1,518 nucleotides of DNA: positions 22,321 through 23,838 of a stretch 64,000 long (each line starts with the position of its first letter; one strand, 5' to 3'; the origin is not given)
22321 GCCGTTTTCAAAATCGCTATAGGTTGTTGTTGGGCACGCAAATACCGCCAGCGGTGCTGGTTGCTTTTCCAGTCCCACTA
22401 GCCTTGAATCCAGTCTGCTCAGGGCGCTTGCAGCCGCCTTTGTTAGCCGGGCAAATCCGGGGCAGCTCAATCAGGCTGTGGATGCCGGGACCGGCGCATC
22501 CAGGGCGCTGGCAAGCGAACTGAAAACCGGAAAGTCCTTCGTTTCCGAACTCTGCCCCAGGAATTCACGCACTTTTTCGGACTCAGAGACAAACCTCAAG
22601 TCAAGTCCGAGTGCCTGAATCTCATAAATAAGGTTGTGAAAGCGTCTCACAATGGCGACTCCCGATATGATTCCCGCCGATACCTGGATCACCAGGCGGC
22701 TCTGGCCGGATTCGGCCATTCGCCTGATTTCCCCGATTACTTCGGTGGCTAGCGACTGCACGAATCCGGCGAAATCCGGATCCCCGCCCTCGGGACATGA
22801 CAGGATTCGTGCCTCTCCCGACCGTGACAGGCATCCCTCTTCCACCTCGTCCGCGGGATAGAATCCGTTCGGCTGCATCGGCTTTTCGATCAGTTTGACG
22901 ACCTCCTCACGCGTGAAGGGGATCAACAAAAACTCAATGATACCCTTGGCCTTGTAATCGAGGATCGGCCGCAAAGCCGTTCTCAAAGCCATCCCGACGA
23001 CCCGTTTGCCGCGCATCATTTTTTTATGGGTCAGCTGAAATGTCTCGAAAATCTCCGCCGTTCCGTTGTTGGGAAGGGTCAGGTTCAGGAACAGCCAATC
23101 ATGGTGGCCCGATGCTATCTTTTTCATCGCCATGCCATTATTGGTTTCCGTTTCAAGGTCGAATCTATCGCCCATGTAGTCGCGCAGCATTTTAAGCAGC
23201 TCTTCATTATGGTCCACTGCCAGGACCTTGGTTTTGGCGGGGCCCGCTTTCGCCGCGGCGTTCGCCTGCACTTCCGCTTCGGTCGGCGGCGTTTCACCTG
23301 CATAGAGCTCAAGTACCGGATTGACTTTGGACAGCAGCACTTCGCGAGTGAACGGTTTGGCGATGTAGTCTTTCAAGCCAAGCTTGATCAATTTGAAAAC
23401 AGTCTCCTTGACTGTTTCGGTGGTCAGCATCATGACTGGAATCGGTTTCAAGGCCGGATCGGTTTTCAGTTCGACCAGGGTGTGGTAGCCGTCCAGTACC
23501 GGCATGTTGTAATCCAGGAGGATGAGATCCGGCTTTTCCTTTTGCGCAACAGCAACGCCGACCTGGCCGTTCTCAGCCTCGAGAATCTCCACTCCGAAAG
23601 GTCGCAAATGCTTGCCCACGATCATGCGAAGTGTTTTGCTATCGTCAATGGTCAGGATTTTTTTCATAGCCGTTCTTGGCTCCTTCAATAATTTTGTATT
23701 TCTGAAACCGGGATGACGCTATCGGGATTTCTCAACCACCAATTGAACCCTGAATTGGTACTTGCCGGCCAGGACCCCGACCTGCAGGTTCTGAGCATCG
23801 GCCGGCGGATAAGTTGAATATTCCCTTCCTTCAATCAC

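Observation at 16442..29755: Best candidate novel system: heme-sensing chemosensory pathway with three CheX, HDOD and a REC-pseudoREC-STAS output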

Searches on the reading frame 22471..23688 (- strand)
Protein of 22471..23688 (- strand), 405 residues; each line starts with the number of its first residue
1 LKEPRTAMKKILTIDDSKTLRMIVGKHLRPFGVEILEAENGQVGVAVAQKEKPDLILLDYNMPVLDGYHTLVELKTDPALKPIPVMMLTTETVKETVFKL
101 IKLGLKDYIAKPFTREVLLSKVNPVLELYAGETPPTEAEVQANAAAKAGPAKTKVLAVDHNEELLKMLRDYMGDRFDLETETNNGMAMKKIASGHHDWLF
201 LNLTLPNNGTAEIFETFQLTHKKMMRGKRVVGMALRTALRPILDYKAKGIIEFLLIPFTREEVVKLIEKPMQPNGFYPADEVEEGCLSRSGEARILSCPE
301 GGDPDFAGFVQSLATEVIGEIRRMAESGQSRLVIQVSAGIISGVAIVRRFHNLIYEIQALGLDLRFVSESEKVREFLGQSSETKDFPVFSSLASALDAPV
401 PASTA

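Call 3: search_protein_families(library=pfam, proteins=[window:22471-23688:-], max_evalue=0.01)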
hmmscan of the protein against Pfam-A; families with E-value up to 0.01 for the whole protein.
window:22471-23688:- (405 aa): 1 family
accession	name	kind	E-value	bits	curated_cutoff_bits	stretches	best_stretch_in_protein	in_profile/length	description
PF00072.30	Response_reg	-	1.8e-27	96.2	30.2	1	11-122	1-110/111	Response regulator receiver domain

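Call 8: search_protein_families(library=ncbifam, proteins=[window:22471-23688:-], max_evalue=0.001)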
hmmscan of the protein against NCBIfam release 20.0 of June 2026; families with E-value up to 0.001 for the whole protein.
window:22471-23688:- (405 aa): 88 families (the best 25 are shown)
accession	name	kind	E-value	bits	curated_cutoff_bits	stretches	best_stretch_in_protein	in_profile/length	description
TIGR02154.1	PhoB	equivalog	1e-20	74.1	296.2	1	9-127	3-121/226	phosphate regulon transcriptional regulator PhoB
NF007135.0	PRK09581.1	equivalog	1.1e-20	73.9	474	1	9-264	3-265/457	PleD family two-component system response regulator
NF007901.0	PRK10610.1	equivalog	3.1e-20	72.6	189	1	10-127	7-125/129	chemotaxis response regulator CheY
NF041866.1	EpsW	equivalog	5e-20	71.4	200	1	7-128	4-127/131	exopolysaccharide biosynthesis response regulator EpsW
NF051850.1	RespRegRprY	equivalog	2.9e-19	69.4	370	1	10-132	6-126/234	response regulator transcription factor RprY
NF045717.1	DVU0259_DivK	exception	5.4e-18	65.3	160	1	8-126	2-116/117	DVU0259 family response regulator domain-containing protein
NF007005.1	PRK09468.1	equivalog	9.2e-18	64.5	331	1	8-137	3-130/237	osmolarity response regulator transcription factor OmpR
NF045944.1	ResRegRpaBCyano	equivalog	1.1e-17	64.2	330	1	12-143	1-123/229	response regulator transcription factor RpaB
NF008469.0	PRK11361.1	equivalog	3.2e-17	62.4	714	1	6-127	2-121/461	acetoacetate metabolism transcriptional regulator AtoC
NF040689.1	MtrAB_MtrA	equivalog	4e-17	62.3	300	1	11-126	1-113/219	MtrAB system response regulator MtrA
NF007969.0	PRK10693.1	equivalog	4.6e-17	62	329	1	7-114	6-111/337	two-component system response regulator RssB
NF011874.0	PRK15347.1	equivalog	6.3e-17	60.9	852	1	10-122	692-806/921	two component system sensor kinase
TIGR02875.1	spore_0_A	equivalog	9e-17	61.2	200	1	10-128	4-124/262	sporulation transcription factor Spo0A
NF008318.0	PRK11107.1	equivalog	1.1e-16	60.1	890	1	7-121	667-780/920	two-component sensor histidine kinase BarA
NF001965.0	PRK00742.1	subfamily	3.4e-16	59.4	293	1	9-115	4-111/357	chemotaxis-specific protein-glutamate methyltransferase CheB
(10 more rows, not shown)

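Call 13: find_homologous_proteins(query=window:22471-23667:-, max_evalue=0.00001)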
Query window:22471-23667:- (398 aa): 1264 proteins with E <= 0.00001 among 8000 candidates; the best 120 are listed.
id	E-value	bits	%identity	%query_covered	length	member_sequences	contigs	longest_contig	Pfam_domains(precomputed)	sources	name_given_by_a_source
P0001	2.4e-258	874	100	100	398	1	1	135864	PF00072.31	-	-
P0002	2.6e-213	726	84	99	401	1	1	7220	PF00072.31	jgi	jgi:two-component system, cell cycle response regulator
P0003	7.7e-131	455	55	98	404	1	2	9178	PF00072.31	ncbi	-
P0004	2.1e-123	430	52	99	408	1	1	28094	PF00072.31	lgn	-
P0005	1.1e-122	428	52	97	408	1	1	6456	PF00072.31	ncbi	-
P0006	3.1e-122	426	51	98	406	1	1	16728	PF00072.31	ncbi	-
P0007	3.6e-122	426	51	98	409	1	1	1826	PF00072.31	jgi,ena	-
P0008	2.6e-121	423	51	98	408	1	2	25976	PF00072.31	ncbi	-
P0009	5.0e-121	422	51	97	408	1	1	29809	PF00072.31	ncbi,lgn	-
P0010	5.4e-121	422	50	98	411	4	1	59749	PF00072.31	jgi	jgi:two-component system cell cycle response regulator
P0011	5.4e-121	422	51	98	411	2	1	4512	PF00072.31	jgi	jgi:DNA-binding response OmpR family regulator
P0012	9.9e-121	421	52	97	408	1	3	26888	PF00072.31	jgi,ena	-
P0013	8.6e-114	398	50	98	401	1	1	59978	PF00072.31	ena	-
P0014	1.3e-112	394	50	98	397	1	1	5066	PF00072.31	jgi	jgi:two-component system, cell cycle response regulator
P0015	1.0e-111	392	50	98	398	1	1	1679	PF00072.31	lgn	-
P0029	2.8e-100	354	47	97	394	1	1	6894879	PF00072.31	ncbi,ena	-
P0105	1.5e-94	335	45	98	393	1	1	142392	PF00072.31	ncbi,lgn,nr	ncbi:MAG: response regulator [Acidobacteria bacterium]|nr:response regulator [Acidobacteriota bacter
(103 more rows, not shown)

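Call 14: find_encoding_contigs(protein=P0029, flank=10000, max_places=2)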
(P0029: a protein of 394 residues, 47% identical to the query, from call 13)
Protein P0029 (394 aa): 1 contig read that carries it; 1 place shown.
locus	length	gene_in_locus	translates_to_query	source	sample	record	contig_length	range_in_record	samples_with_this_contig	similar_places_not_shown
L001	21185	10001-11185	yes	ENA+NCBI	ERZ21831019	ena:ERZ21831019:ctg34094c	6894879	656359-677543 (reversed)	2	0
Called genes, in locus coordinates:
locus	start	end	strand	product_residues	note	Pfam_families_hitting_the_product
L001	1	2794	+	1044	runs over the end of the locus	PF00989:PAS, PF00989:PAS, PF13188:PAS_8, PF13426:PAS_9, PF08447:PAS_3, PF00989:PAS, PF08447:PAS_3, PF00512:HisKA, +4 more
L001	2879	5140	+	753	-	PF01627:Hpt, PF02895:H-kinase_dim, PF02518:HATPase_c, PF01584:CheW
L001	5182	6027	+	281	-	PF03705:CheR_N, PF01739:CheR, PF13489:Methyltransf_23 (weak), PF08241:Methyltransf_11 (faint), PF08242:Methyltransf_12 (weak), PF13649:Methyltransf_25 (faint)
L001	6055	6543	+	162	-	PF03975:CheD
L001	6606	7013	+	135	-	PF00072:Response_reg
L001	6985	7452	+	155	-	PF13690:CheX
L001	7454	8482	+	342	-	PF00072:Response_reg, PF01339:CheB_methylest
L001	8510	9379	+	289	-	PF08668:HDOD, PF01966:HD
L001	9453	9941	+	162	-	PF13690:CheX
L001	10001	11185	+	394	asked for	PF00072:Response_reg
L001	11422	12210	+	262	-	PF00072:Response_reg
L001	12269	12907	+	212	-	PF00989:PAS (faint), PF13426:PAS_9 (weak), PF00512:HisKA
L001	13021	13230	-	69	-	PF00313:CSD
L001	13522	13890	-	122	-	PF06155:GBBH-like_N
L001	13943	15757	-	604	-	PF11412:DsbD_N, PF02683:DsbD_TM, PF13386:DsbD_2, PF00085:Thioredoxin, PF03190:Thioredox_DsbH, PF13098:Thioredoxin_2, PF13899:Thioredoxin_7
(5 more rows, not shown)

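Call 15: find_encoding_contigs(protein=P0105, flank=10000, max_places=2)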
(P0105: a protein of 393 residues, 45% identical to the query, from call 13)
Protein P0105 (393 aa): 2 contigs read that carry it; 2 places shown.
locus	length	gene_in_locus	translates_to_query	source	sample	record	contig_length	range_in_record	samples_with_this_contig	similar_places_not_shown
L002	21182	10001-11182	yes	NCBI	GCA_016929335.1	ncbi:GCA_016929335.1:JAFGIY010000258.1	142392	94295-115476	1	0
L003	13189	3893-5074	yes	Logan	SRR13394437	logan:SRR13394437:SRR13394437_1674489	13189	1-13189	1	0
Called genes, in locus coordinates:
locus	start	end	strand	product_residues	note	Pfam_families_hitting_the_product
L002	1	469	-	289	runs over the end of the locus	PF03705:CheR_N, PF01739:CheR, PF08242:Methyltransf_12 (faint)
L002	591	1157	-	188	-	PF01584:CheW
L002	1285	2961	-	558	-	PF00672:HAMP (weak), PF18947:HAMP_2, PF00015:MCPsignal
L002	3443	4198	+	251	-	PF00072:Response_reg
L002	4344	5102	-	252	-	PF00512:HisKA (weak)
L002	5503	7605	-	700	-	PF00672:HAMP, PF18947:HAMP_2, PF00015:MCPsignal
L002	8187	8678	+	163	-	PF13690:CheX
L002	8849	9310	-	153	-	PF13690:CheX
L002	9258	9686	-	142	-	PF00072:Response_reg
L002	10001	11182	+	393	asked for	PF00072:Response_reg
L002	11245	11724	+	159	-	PF03975:CheD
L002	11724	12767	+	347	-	PF00072:Response_reg, PF01339:CheB_methylest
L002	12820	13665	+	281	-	PF08668:HDOD, PF01966:HD (weak)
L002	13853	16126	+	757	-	PF01627:Hpt, PF02895:H-kinase_dim, PF02518:HATPase_c, PF01584:CheW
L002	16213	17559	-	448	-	PF04055:Radical_SAM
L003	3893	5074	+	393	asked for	PF00072:Response_reg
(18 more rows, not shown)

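Call 16: find_encoding_contigs(protein=P0010, flank=10000, max_places=2)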
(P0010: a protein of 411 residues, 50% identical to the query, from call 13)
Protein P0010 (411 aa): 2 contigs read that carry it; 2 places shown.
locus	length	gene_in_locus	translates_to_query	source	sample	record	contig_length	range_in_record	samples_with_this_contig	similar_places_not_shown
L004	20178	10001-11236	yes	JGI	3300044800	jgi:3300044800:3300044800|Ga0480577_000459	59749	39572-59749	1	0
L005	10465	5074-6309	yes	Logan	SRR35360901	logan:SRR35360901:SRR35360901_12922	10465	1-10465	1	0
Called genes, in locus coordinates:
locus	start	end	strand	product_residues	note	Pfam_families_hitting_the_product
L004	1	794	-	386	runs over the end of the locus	PF00072:Response_reg, PF00512:HisKA (weak), PF13581:HATPase_c_2 (weak), PF02518:HATPase_c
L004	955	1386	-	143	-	PF00072:Response_reg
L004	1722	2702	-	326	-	PF01012:ETF, PF00766:ETF_alpha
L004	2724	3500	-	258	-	PF01012:ETF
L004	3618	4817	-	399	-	PF00109:ketoacyl-synt, PF02801:Ketoacyl-synt_C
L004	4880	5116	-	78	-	PF00550:PP-binding, PF14573:PP-binding_2 (weak)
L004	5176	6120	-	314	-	PF00698:Acyl_transf_1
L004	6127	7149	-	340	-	PF02504:FA_synthesis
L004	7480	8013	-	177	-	PF02620:YceD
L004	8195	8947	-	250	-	PF13428:TPR_14 (faint), PF13424:TPR_12 (faint), PF13174:TPR_6 (faint), PF07719:TPR_2 (faint), PF12895:ANAPC3 (faint), PF14559:TPR_19 (faint), PF21033:RMD1-3 (faint), PF09976:TPR_21 (weak), +2 more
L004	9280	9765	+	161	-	PF13690:CheX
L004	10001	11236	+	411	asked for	PF00072:Response_reg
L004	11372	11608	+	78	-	-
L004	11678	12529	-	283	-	PF08668:HDOD, PF01966:HD (weak)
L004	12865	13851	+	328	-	PF00108:Thiolase_N (weak), PF08545:ACP_syn_III, PF08541:ACP_syn_III_C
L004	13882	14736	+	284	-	PF00797:Acetyltransf_2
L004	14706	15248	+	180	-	PF14385:DUF4416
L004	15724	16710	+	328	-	PF12146:Hydrolase_4, PF00561:Abhydrolase_1, PF12697:Abhydrolase_6, PF06821:Ser_hydrolase (faint)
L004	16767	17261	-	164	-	-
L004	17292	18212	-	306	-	PF07228:SpoIIE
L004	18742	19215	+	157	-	PF04073:tRNA_edit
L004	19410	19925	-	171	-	PF00156:Pribosyltran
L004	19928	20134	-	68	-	PF00708:Acylphosphatase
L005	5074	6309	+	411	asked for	PF00072:Response_reg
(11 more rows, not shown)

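Call 20: find_related_loci(query=A1, collection=genome_contigs, flank=10000)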
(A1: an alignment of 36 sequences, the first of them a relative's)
Query A1 (398 aa) in genome_contigs; peptide patterns used: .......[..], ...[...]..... (x = any residue, [..] = any of these).
366 stretches matched a pattern; 348 encode a relative of the query (tblastn E <= 1e-3); the best 80 are kept; 80 distinct loci.
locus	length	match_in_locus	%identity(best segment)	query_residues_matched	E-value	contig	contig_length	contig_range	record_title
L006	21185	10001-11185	46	2-391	1e-106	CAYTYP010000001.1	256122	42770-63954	MAG TPA_asm: uncultured Acidobacteriota bacterium isolate SRP192927_co7_584 genome assembly, contig: NODE_15_length_2561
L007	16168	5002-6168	45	2-391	3e-106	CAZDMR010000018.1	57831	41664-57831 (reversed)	MAG TPA_asm: uncultured Acidobacteriota bacterium isolate binchicken_co116_446 genome assembly, contig: NODE_373_length_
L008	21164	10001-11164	47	2-389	9e-106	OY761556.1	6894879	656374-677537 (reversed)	MAG: Acidobacteriota bacterium isolate 5ca539cc-3996-4499-a76f-7ad0c810d377 genome assembly, chromosome: 1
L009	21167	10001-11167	46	2-391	2e-104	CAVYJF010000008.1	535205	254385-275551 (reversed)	MAG: uncultured Acidobacteriota bacterium isolate MFD01476.bin.2.38 genome assembly, contig: contig_16383, whole genome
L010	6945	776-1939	46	2-391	1e-104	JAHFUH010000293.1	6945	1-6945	MAG: Acidobacteria bacterium isolate nzgw75 NODE_10949_length_6946_cov_3.201465, whole genome shotgun sequence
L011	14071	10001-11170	46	2-391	3e-104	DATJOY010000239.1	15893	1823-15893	MAG TPA_asm: Dissulfurispiraceae bacterium isolate SMAG_U14899 k141_1967459, whole genome shotgun sequence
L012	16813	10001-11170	46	2-390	1e-103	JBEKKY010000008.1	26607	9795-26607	MAG: Acidobacteriota bacterium isolate SPRUCE 358 SPRUCE_358_8, whole genome shotgun sequence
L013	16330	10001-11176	44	2-391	9e-101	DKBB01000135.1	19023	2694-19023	MAG TPA_asm: Acidobacteria bacterium UBA6911 UBA6911_contig_41603, whole genome shotgun sequence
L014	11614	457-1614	45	2-391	1e-100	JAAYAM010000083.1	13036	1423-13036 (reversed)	MAG: Acidobacteria bacterium isolate AS06rmzACSIP_132 95270_AS06, whole genome shotgun sequence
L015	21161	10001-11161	45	2-388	1e-100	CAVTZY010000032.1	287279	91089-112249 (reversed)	MAG: Terriglobia bacterium isolate MFD04408.bin.2.106 genome assembly, contig: contig_44217, whole genome shotgun sequen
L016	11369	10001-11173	44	2-389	3e-100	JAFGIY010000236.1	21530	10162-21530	MAG: Acidobacteria bacterium isolate Zod_Metabat.240 k87_13204966, whole genome shotgun sequence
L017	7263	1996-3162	46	2-391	2e-99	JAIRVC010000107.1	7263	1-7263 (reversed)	MAG: Acidobacteriota bacterium isolate Ehx436_bin31 k119_787795, whole genome shotgun sequence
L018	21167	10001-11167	45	2-391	7e-99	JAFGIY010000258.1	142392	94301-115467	MAG: Acidobacteria bacterium isolate Zod_Metabat.240 k87_14877643, whole genome shotgun sequence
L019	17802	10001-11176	45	2-391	2e-98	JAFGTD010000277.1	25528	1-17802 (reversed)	MAG: Acidobacteria bacterium isolate Zod_Metabat.95 k87_11825139, whole genome shotgun sequence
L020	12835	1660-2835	44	2-391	7e-97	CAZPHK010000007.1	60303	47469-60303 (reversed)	MAG TPA_asm: uncultured Acidobacteriota bacterium isolate binchicken_co129_133 genome assembly, contig: NODE_1108_length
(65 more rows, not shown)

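Call 29: predict_structure(alignment_id=A1)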
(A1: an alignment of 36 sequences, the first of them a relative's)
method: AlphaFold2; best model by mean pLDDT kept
length: 398 residues; sequences in the alignment: 36
mean_pLDDT: 87.3   pTM: 0.41
mean pLDDT of the five models: 87.3, 86.4, 84.9, 84.7, 84.4
residues with pLDDT >= 90: 246; 70-90: 115; 50-70: 23; < 50: 14
segments of 3 or more residues with pLDDT < 50: 265-275
pLDDT, mean of each block of 10 residues (from residue 1): 94 92 94 96 97 88 95 96 81 91 93 95 89 73 75 94 88 93 86 90 89 68 87 83 88 88 51 56 91 88 90 89 93 93 95 94 96 93 94 62
secondary structure, 60 per line:
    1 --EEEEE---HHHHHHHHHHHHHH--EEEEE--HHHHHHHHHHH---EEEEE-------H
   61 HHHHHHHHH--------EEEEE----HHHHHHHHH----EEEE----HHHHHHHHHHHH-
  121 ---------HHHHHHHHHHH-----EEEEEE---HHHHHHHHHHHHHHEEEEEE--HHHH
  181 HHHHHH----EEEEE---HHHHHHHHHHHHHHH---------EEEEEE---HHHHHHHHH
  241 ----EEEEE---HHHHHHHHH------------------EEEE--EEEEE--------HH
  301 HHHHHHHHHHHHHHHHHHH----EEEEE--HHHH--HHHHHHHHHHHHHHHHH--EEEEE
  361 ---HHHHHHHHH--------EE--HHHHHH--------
elements in order: E3-7 H11-24 E27-31 H34-44 E48-52 H60-69 E78-82 H87-95 E100-103 H108-119 H130-140 E146-151 H155-168 E169-174 H177-186 E191-195 H199-213 E223-228 H232-240 E245-249 H253-261 E280-283 E286-290 H299-319 E324-328 H331-334 H337-353 E356-360 H364-372 H385-390

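Call 33: fold_search(model_id=the predicted structure, library=pdb)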
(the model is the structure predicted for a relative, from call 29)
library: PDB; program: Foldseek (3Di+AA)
matches with E <= 10: 1708; with E <= 0.001: 564
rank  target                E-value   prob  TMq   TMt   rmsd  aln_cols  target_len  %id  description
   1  9g86_B                9.4e-17  1.00  0.29  0.26  25.2       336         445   19  Structure of Response regulator PleD in complex with c-diGMP and pppGpp (released 2025-08-06)
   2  9g85_A                2.0e-16  1.00  0.28  0.25  25.4       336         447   19  Structure of Response regulator PleD in complex with c-diGMP and ppGpp (released 2025-08-06)
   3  9g85_B                2.3e-16  1.00  0.29  0.26  25.3       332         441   20  Structure of Response regulator PleD in complex with c-diGMP and ppGpp (released 2025-08-06)
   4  9g85_D                2.7e-16  1.00  0.29  0.26  25.3       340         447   19  Structure of Response regulator PleD in complex with c-diGMP and ppGpp (released 2025-08-06)
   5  9g85_C                6.6e-16  1.00  0.29  0.26  25.1       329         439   19  Structure of Response regulator PleD in complex with c-diGMP and ppGpp (released 2025-08-06)
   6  9g86_A                8.3e-16  1.00  0.29  0.26  25.3       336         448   19  Structure of Response regulator PleD in complex with c-diGMP and pppGpp (released 2025-08-06)
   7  2v0n_A                2.1e-15  1.00  0.29  0.26  24.3       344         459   19  ACTIVATED RESPONSE REGULATOR PLED IN COMPLEX WITH C-DIGMP AND GTP- ALPHA-S (released 2007-08-21)
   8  1w25_A                3.4e-15  1.00  0.29  0.25  22.0       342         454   18  Response regulator PleD in complex with c-diGMP (released 2004-11-18)
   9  2wb4_A                5.2e-15  1.00  0.28  0.25  24.7       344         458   19  activated diguanylate cyclase PleD in complex with c-di-GMP (released 2010-04-21)
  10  2wb4_B                3.4e-14  1.00  0.29  0.27  23.0       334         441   19  activated diguanylate cyclase PleD in complex with c-di-GMP (released 2010-04-21)
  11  3gl9_B                3.6e-11  1.00  0.30  0.94   1.2       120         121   38  The structure of a histidine kinase-response regulator complex sheds light into two-component signaling and reveals a  (released 2009-10-27)
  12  6rh8_C                2.9e-10  1.00  0.29  0.94   1.0       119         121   38  Revisiting pH-gated conformational switch. Complex HK853 mutant H260A -RR468 mutant D53A pH 5.3 (released 2020-02-19)
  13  6rh1_C                3.6e-10  1.00  0.29  0.95   1.0       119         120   38  Revisiting pH-gated conformational switch. Complex HK853-RR468 D53A pH 7 (released 2020-02-19)
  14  3dge_C                7.4e-10  1.00  0.30  0.93   1.2       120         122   38  Structure of a histidine kinase-response regulator complex reveals insights into Two-component signaling and a novel c (released 2009-07-07)
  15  4ja2                  8.3e-10  1.00  0.30  0.95   1.1       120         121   37  Structural basis of a rationally rewired protein-protein interface (RR468mutant V13P, L14I, I17M and N21V) (released 2013-09-04)
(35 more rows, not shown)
